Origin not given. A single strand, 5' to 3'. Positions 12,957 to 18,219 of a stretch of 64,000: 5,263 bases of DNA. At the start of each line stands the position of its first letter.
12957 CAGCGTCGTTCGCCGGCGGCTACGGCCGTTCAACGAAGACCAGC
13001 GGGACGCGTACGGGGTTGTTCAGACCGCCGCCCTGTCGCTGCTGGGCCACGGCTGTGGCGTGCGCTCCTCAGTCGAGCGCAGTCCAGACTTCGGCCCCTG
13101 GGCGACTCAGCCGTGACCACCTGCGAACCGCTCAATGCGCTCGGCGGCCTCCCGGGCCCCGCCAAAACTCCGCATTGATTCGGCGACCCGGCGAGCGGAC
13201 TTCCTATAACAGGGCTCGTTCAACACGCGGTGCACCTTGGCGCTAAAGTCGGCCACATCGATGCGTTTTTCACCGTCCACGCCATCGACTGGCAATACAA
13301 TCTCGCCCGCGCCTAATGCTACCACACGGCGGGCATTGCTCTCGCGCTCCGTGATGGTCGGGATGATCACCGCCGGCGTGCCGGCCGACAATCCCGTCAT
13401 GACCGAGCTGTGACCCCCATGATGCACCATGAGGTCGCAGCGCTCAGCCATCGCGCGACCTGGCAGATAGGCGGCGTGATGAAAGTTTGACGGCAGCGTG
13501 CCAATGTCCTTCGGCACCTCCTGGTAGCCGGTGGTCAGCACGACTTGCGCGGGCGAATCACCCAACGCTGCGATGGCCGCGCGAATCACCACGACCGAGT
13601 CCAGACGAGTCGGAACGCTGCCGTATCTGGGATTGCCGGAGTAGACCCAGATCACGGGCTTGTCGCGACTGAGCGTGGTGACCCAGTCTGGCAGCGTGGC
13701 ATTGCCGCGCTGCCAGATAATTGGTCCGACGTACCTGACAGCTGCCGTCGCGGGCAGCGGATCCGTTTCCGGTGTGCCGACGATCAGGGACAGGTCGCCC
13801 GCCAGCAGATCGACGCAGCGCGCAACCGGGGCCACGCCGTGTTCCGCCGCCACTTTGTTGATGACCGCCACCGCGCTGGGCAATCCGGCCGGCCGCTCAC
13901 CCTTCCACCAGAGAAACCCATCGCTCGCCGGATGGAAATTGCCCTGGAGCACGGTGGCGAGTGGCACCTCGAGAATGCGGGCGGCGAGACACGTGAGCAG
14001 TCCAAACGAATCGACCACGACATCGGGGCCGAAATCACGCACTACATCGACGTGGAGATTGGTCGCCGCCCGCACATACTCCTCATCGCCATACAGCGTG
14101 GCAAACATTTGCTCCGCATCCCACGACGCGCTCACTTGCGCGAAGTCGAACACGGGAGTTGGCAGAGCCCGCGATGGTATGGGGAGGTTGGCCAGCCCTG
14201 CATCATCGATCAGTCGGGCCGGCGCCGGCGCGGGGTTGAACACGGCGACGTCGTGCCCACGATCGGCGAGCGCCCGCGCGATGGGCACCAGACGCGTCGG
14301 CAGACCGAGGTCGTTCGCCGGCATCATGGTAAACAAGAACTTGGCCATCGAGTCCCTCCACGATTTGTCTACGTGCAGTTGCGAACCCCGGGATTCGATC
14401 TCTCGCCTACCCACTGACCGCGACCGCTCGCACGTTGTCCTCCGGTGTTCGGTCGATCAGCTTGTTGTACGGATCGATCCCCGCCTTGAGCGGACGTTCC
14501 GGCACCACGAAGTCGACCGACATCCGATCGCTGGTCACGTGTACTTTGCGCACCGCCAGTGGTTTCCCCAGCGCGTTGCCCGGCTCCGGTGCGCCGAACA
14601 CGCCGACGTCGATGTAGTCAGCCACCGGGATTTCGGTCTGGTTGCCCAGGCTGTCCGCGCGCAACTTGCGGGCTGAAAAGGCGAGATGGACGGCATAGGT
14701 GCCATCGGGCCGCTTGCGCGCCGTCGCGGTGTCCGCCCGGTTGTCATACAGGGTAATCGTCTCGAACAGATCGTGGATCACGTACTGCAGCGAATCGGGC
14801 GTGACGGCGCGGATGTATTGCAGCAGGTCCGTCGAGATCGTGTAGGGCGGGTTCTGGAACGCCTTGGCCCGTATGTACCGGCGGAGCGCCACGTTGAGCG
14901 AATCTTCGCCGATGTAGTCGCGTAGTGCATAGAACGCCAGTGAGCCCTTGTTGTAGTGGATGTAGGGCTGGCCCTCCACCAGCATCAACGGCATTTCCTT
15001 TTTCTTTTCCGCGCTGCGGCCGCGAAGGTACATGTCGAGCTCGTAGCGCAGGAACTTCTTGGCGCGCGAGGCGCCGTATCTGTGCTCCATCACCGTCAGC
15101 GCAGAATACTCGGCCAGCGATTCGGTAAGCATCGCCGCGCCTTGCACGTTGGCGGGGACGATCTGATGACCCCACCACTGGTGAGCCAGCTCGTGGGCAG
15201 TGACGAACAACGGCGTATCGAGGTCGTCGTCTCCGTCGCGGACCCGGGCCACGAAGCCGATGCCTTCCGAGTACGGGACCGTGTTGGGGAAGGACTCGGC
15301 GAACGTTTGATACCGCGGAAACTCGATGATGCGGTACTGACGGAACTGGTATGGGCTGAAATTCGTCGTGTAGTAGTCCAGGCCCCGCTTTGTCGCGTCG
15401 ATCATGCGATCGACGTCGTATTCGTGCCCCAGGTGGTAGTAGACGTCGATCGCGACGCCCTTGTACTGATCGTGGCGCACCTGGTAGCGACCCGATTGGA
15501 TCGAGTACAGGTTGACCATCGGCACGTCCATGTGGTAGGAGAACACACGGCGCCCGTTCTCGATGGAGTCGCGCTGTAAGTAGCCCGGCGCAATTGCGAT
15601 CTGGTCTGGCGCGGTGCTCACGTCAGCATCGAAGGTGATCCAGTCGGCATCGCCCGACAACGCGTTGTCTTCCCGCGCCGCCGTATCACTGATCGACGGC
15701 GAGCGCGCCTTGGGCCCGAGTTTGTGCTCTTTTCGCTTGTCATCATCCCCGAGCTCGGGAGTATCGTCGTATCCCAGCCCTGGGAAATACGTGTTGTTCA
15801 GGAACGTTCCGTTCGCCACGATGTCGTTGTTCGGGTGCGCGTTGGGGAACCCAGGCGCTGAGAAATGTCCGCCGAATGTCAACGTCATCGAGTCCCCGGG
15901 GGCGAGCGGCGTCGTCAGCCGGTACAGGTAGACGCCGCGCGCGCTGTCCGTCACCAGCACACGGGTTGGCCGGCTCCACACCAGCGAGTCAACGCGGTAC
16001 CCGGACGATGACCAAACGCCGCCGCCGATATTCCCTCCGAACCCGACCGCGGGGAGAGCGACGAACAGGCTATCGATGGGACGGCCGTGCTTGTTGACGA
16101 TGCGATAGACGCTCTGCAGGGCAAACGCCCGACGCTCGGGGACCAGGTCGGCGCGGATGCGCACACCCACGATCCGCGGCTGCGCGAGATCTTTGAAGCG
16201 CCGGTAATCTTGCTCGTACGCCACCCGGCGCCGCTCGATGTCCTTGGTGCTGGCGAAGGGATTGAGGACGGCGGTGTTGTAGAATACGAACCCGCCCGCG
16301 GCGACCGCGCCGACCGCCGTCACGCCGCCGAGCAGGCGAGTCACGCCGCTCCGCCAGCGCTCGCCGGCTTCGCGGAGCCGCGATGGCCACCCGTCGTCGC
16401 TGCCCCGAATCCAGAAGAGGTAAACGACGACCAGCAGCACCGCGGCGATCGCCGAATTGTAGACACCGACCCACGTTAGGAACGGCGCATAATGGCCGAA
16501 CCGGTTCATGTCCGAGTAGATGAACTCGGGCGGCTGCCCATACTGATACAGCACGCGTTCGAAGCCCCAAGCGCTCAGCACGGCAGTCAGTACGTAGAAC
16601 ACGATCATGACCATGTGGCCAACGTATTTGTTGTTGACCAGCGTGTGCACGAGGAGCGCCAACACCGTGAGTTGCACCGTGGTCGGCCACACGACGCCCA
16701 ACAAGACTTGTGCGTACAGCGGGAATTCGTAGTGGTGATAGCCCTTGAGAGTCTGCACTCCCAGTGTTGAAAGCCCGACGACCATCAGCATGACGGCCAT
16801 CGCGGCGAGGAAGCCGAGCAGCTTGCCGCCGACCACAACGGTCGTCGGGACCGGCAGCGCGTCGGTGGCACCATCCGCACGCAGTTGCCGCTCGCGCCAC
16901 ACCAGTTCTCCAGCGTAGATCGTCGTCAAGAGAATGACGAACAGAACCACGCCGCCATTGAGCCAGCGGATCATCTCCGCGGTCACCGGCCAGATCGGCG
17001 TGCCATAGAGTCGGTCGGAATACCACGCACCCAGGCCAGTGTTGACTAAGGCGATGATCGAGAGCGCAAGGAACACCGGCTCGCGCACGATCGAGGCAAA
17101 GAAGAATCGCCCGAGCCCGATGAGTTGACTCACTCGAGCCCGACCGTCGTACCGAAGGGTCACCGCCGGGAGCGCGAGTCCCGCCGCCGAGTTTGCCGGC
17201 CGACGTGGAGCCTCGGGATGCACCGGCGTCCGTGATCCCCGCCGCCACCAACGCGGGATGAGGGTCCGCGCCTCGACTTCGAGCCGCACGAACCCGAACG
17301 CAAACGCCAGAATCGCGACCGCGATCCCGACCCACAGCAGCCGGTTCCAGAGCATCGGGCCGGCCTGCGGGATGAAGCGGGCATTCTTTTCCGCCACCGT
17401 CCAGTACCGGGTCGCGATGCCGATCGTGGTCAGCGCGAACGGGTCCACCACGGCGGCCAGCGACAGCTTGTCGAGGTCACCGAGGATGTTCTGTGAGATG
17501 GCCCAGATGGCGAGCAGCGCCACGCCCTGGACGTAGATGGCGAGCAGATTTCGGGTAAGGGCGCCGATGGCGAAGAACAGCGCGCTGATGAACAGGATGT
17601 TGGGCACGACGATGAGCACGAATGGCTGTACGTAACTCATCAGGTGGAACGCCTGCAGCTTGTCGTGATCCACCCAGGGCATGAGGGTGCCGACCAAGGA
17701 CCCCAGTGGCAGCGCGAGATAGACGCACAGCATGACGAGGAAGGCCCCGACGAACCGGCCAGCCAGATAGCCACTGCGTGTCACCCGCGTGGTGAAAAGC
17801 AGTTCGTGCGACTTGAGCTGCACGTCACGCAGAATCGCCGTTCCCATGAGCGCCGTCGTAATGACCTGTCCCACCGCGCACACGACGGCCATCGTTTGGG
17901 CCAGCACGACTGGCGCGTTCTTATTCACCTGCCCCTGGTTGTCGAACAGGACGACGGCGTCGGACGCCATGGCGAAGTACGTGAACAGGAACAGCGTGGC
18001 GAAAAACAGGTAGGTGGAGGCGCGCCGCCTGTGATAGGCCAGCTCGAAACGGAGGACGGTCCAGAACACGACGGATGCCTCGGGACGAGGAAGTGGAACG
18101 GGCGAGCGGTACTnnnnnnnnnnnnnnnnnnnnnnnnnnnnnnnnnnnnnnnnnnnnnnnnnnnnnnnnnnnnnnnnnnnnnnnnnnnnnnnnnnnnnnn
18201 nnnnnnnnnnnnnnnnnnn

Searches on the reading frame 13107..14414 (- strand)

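Call 10: search_protein_families(library=pfam, proteins=[window:13107-14414:-], max_evalue=0.0001)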
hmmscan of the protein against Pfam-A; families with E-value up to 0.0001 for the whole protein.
window:13107-14414:- (435 aa): 5 families
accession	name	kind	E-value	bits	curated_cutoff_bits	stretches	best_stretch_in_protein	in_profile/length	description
PF06722.18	EryCIII-like_C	-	2.4e-21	76.7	31.7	1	281-428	4-143/145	Erythromycin biosynthesis protein CIII-like, C-terminal domain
PF04101.22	Glyco_tran_28_C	-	9.8e-07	29.4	22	1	276-374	19-124/166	Glycosyltransferase family 28 C-terminal domain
PF00201.24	UDPGT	-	3.2e-06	26.7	19.5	1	282-409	299-417/499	UDP-glucoronosyl and UDP-glucosyl transferase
PF13579.12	Glyco_trans_4_4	-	5.2e-05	24.1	29.7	1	38-169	3-105/158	Glycosyl transferase 4-like domain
PF13439.12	Glyco_transf_4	-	7.7e-05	23.2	28.5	0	41-161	7-108/170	Glycosyltransferase Family 4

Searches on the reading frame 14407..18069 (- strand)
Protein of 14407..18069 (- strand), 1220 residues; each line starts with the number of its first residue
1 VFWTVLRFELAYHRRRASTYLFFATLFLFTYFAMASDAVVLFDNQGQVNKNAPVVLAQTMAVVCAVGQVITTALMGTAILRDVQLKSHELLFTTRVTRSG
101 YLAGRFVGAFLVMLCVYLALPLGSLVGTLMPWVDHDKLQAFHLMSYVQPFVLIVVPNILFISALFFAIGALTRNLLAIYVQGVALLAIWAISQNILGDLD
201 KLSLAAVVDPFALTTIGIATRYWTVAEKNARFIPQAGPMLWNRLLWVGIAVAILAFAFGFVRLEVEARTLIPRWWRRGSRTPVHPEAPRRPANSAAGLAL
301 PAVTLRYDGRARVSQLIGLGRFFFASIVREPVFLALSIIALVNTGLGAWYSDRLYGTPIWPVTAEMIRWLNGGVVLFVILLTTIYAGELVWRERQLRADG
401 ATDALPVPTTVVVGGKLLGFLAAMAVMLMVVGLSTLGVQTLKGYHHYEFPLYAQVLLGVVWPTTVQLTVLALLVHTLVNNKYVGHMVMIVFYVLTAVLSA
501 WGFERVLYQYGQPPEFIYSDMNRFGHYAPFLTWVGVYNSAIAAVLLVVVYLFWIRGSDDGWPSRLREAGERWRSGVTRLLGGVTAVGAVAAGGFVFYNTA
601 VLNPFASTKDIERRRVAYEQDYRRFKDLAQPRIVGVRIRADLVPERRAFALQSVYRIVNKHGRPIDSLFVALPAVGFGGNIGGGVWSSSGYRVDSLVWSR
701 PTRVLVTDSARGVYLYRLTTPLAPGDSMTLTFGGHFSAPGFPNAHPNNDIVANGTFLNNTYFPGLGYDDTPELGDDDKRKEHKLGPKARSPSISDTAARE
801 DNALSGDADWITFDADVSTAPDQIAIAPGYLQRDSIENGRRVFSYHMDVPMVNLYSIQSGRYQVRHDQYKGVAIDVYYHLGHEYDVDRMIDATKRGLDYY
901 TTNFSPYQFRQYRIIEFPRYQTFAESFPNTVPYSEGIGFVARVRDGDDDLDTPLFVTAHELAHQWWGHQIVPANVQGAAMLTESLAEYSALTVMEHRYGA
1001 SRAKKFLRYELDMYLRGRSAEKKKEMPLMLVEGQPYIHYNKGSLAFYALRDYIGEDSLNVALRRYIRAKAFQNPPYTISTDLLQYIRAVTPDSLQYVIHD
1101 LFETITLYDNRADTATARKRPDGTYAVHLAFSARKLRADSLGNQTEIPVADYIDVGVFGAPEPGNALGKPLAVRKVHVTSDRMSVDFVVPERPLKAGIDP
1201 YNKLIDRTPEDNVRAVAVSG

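Call 10: search_protein_families(library=pfam, proteins=[window:14407-18069:-], max_evalue=0.0001)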
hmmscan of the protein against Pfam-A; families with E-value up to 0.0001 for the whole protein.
window:14407-18069:- (1220 aa): 1 family
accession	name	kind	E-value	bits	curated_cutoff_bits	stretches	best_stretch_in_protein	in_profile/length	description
PF01433.26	Peptidase_M1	-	4e-13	49.9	27.7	1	890-1090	3-207/218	Peptidase family M1 domain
